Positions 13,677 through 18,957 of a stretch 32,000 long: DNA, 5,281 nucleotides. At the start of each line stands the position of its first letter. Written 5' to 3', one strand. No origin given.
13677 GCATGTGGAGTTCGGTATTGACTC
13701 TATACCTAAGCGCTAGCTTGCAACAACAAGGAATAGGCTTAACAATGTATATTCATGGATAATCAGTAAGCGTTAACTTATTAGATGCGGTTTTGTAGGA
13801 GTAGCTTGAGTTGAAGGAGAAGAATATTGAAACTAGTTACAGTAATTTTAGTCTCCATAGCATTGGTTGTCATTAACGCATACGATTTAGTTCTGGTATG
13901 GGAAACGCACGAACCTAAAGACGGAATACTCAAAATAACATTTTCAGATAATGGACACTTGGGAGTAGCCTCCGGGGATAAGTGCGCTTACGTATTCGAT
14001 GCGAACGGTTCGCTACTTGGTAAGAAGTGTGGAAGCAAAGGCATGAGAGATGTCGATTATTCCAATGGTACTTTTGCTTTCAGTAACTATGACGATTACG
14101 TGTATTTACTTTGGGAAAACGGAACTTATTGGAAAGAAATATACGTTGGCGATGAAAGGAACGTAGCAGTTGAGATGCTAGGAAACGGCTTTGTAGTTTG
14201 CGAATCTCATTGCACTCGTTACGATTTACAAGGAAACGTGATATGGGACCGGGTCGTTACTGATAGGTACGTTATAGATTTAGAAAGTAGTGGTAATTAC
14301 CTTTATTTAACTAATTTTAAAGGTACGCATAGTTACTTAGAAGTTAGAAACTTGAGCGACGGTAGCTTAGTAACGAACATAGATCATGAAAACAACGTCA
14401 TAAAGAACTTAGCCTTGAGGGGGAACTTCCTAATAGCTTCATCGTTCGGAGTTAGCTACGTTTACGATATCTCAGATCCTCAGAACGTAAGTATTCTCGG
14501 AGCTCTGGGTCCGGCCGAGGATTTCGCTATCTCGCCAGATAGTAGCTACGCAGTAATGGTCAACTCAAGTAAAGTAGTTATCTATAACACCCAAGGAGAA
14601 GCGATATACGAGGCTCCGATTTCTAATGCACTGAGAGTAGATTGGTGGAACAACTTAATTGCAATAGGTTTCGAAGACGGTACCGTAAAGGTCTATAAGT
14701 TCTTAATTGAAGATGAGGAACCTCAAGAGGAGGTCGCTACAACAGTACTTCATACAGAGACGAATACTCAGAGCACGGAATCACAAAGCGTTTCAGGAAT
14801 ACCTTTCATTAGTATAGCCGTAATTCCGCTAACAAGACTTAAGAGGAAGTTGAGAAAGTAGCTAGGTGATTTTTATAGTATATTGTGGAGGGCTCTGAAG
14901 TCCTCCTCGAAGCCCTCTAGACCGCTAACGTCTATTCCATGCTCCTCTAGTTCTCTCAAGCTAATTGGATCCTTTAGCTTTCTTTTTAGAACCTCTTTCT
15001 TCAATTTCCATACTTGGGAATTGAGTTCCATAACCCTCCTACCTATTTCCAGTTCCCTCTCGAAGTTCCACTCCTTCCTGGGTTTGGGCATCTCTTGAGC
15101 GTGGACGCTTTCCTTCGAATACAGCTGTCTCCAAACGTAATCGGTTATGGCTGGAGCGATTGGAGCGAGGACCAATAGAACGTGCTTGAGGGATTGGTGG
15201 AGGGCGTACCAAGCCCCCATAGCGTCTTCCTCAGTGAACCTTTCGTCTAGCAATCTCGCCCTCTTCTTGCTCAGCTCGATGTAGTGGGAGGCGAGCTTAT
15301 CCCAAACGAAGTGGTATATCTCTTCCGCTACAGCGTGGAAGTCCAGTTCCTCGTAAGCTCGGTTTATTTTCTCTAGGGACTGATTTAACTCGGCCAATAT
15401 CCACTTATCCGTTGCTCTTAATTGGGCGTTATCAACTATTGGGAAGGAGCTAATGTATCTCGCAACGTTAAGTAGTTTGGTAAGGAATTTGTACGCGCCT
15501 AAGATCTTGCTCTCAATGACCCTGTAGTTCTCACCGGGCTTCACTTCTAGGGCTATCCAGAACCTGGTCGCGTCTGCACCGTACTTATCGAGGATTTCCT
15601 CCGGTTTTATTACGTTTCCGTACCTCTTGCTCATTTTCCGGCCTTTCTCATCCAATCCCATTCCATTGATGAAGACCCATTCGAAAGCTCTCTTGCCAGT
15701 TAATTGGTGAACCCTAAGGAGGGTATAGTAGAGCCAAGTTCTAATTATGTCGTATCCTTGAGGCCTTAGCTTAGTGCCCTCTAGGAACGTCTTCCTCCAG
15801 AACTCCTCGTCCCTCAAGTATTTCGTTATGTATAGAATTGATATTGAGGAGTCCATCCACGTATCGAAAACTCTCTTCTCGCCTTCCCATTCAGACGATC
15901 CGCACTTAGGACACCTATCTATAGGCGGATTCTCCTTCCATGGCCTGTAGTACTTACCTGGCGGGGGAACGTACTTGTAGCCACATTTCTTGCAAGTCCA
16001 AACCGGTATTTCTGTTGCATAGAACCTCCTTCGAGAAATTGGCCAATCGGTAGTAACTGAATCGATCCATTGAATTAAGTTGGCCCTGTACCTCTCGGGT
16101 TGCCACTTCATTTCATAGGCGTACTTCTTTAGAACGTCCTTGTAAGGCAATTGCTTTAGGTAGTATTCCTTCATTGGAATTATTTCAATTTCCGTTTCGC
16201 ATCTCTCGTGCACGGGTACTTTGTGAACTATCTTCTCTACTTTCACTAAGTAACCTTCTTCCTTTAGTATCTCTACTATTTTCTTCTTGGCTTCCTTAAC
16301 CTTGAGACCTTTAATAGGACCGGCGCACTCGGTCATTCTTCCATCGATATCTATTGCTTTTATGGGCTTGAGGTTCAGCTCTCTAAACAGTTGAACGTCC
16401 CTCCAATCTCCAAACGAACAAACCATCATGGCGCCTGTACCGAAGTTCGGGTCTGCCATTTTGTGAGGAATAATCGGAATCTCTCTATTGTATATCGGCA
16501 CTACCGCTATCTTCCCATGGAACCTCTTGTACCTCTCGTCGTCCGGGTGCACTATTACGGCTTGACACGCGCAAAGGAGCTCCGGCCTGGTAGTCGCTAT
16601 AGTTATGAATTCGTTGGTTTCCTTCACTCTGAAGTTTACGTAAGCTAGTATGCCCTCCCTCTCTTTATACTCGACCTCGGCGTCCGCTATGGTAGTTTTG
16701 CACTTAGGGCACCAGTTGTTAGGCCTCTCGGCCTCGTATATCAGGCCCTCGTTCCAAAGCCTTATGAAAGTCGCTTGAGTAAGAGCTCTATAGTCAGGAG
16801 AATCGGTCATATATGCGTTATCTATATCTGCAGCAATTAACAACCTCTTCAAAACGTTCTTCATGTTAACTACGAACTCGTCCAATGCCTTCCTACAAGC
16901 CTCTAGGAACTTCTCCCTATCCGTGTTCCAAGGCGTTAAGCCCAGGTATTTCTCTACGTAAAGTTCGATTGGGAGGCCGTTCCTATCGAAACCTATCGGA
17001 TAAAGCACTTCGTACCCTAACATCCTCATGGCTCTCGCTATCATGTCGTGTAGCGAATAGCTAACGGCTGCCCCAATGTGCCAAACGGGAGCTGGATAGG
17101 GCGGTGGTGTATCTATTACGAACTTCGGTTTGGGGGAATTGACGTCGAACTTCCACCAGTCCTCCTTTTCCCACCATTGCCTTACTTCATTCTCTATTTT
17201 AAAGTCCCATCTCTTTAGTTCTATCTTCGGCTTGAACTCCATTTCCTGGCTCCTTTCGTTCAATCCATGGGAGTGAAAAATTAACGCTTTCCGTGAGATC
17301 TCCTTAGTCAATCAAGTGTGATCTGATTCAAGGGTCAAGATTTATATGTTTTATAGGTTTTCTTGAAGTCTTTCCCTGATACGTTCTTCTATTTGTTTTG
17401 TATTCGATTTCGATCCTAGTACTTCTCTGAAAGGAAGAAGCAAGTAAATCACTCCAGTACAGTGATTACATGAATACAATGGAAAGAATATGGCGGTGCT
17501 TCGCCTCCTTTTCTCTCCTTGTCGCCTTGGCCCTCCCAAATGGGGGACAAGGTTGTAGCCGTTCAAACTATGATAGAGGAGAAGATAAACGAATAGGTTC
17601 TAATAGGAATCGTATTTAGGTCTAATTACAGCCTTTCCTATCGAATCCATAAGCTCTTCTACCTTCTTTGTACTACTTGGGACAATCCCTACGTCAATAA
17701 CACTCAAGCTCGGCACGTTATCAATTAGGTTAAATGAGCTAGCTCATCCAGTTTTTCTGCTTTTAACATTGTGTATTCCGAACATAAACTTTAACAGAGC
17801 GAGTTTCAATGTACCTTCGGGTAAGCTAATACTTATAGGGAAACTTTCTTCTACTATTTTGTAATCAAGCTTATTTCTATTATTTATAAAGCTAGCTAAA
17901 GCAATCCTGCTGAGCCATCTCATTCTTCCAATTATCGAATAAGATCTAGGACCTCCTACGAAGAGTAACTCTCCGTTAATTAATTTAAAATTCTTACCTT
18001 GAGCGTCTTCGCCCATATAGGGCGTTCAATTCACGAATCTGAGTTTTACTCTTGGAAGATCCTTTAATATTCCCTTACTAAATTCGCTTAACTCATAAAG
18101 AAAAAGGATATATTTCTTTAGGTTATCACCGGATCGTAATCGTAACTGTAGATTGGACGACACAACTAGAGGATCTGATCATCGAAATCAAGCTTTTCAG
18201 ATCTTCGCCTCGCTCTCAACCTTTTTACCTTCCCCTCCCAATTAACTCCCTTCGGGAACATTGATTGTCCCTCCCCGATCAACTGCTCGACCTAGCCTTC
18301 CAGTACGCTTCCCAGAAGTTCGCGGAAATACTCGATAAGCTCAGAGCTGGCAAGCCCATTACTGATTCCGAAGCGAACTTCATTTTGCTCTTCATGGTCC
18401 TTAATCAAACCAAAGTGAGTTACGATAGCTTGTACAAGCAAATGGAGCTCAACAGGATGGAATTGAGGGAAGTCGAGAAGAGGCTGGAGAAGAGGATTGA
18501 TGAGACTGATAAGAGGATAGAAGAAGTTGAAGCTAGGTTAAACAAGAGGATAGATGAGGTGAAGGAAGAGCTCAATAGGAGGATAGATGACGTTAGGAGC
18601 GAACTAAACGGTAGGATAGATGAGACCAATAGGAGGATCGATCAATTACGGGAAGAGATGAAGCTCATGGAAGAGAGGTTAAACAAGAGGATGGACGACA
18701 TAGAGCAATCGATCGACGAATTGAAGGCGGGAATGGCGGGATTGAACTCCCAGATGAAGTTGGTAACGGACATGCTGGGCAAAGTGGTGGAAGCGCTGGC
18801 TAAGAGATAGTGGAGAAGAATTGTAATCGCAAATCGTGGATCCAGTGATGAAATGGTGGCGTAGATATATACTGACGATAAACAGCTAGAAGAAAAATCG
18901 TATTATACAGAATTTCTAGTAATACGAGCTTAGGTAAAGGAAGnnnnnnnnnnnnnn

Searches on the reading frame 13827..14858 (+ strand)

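Call 83: search_protein_families(library=pfam, proteins=[window:13827-14858:+], max_evalue=0.001)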
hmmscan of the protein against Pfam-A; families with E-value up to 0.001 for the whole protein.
window:13827-14858:+ (344 aa): 2 families
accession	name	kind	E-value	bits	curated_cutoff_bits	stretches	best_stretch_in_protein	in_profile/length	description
PF23414.1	Beta-prop_EML_2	-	2.3e-07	30.9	90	1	12-98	62-153/266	Echinoderm microtubule-associated protein second beta-propeller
PF00400.38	WD40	-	0.00021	22.2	27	0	22-58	4-39/39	WD domain, G-beta repeat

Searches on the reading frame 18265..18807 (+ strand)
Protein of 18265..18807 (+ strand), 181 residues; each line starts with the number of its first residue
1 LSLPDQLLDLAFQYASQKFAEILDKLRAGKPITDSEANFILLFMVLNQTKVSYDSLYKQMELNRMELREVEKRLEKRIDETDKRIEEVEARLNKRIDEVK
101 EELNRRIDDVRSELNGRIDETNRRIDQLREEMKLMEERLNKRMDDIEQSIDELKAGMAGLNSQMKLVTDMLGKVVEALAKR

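Call 3: search_protein_families(library=pfam, proteins=[window:18265-18807:+], max_evalue=1)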
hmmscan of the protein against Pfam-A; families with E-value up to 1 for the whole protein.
window:18265-18807:+ (181 aa): 124 families (the best 25 are shown)
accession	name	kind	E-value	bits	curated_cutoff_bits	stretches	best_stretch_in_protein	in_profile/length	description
PF06825.17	HSBP1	-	1.8e-08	34.5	28.6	2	92-131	3-42/51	Heat shock factor binding protein 1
PF04513.17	Baculo_PEP_C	-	3.7e-07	30.7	38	2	55-115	35-95/140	Baculovirus polyhedron envelope protein, PEP, C terminus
PF01442.23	Apolipoprotein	-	6.2e-07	29.7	90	1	71-165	28-127/190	Apolipoprotein A1/A4/E domain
PF14362.11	DUF4407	-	1.2e-05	25.2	31.3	1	61-160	129-228/297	Domain of unknown function (DUF4407)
PF18822.6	CdvA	-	2.4e-05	24.8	30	2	55-103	8-56/123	CdvA-like coiled-coil domain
PF23991.1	DUF7310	-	3e-05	24.8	40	2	64-93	25-54/83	Coiled-coil region of unknown function (DUF7310)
PF07926.17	TPR_MLP1_2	-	3.1e-05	24.4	36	2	94-165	57-127/129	TPR/MLP1/MLP2-like protein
PF13166.12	AAA_13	-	3.4e-05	23.2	36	1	49-179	308-440/713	AAA domain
PF07889.17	DUF1664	-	5.6e-05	23.6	34.6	2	101-167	51-120/124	Protein of unknown function (DUF1664)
PF06103.16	DUF948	-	9.7e-05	22.9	37.2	3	121-172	24-75/89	Bacterial protein of unknown function (DUF948)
PF02601.20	Exonuc_VII_L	-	0.00026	21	35.9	1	56-154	160-263/315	Exonuclease VII, large subunit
PF05531.17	NPV_P10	-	0.00035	21.4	29.8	1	118-172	13-66/75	Nucleopolyhedrovirus P10 protein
PF16326.10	ABC_tran_CTD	-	0.0021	18.7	32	1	62-115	2-58/69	ABC transporter C-terminal domain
PF22638.1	FlgK_D1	-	0.0021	18.1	28.6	2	64-120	39-94/233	Flagellar hook-associated protein FlgK helical domain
PF11083.13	Relaxase_C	-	0.0026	18.4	30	1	131-169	23-61/125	C-terminal helical hairpin domain from relaxase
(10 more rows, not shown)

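Call 4: search_protein_families(library=ncbifam, proteins=[window:18265-18807:+], max_evalue=1)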
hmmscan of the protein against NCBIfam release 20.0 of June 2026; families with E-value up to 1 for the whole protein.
window:18265-18807:+ (181 aa): 74 families (the best 25 are shown)
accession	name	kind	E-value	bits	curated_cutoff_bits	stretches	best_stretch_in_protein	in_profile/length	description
NF047516.1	LA_3659_fam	equivalog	2.3e-06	27.3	36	2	93-180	67-152/221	LA_3659 family protein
NF047514.1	SpiroCoCo_N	equivalog_domain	2.3e-06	27.3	75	2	93-180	67-152/221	SpiroCoCo family coiled-coil protein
NF045487.1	ASRP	equivalog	2.3e-06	26.5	300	1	56-177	325-444/593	archaea-specific SMC-related protein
NF052504.1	sll1863_fam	domain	1e-05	25.7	35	1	69-130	4-61/93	sll1863 family stress response protein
TIGR02169.1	SMC_prok_A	equivalog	2.9e-05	22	729.4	1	48-166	334-453/1165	chromosome segregation protein SMC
NF033481.2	auto_Ata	exception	3.7e-05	21.2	2500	1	41-125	790-871/1862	trimeric autotransporter adhesin Ata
TIGR04523.1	Mplasa_alph_rch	subfamily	5.7e-05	21.2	270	1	60-168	501-651/745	helix-rich protein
NF033914.0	antiphage_ZorA_1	subfamily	6.4e-05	21.4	190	1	56-154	397-492/619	anti-phage ZorAB system protein ZorA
NF038350.1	taxis_HmpF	equivalog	0.00015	20.3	200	2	105-174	455-524/553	pilus motility taxis protein HmpF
NF047388.1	SA1320_fam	subfamily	0.00016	20.3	230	1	72-162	226-315/644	SA1320 family protein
NF041034.1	Rad50_Sulf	equivalog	0.00018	19.5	1000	1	32-180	547-695/872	DNA double-strand break repair ATPase Rad50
TIGR01069.2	mutS2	equivalog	0.0003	19.3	400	1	53-148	518-619/790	endonuclease MutS2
NF043058.1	T4SS_LegC2C7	subfamily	0.00049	19.2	350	1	45-180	112-252/348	LegC2/C7 family Dot/Icm T4SS effector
NF006293.0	PRK08476.1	equivalog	0.0011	19.2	118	1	43-151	35-135/141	F0F1 ATP synthase subunit B'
NF043073.1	MMSYN1_0195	equivalog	0.0012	17.1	1250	1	58-168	318-429/1021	spermidine/putrescine ABC transporter permease/substrate-binding protein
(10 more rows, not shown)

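Call 5: search_protein_families(library=padloc, proteins=[window:18265-18807:+], max_evalue=1)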
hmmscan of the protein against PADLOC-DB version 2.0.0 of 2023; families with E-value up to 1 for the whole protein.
window:18265-18807:+ (181 aa): 54 families (the best 25 are shown)
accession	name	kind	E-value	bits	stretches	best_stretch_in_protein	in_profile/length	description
PDLC03859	LmuB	-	7.3e-07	26.8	1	52-173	357-474/611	-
PDLC03839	LeoA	-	8.7e-07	26.4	1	54-173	280-402/559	-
PDLC00637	ZorA2|ZorA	-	3.5e-06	24.1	1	37-179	255-395/420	MotA/ExbB/TolQ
PDLC03865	LmuB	-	4.5e-06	23.1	1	52-160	521-620/1007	-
PDLC02714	PbeC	-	3.4e-05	20.9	1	24-152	355-475/651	PbeC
PDLC00604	ZorA1|ZorA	-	4e-05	20.2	1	66-165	321-413/639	MotA/ExbB/TolQ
PDLC00551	JetC2|JetC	-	4.8e-05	19.4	1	50-164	866-990/1365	DUF3584 domain; MukB-like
PDLC00503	JetC1|JetC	-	9.7e-05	18.6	1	48-140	375-467/1146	DUF3584 domain; MukB-like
PDLC00595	ZorA1|ZorA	-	0.00011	19.2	1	78-180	261-360/487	MotA/ExbB/TolQ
PDLC04898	PDC-S06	-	0.00013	18.5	1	33-168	336-474/752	-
PDLC00582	JetC3|JetC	-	0.00013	17.9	1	53-155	983-1089/1472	DUF3584 domain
PDLC03841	LeoBC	-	0.00015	19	1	45-160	305-441/601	-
PDLC00601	ZorA1|ZorA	-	0.00015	18.5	1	67-179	404-520/699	MotA/ExbB/TolQ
PDLC00006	DruC1|DruC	-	0.00015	18.4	1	50-170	184-305/626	Unknown function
PDLC00519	JetC1|JetC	-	0.00023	17.5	1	58-149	664-757/1097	DUF3584 domain; MukB-like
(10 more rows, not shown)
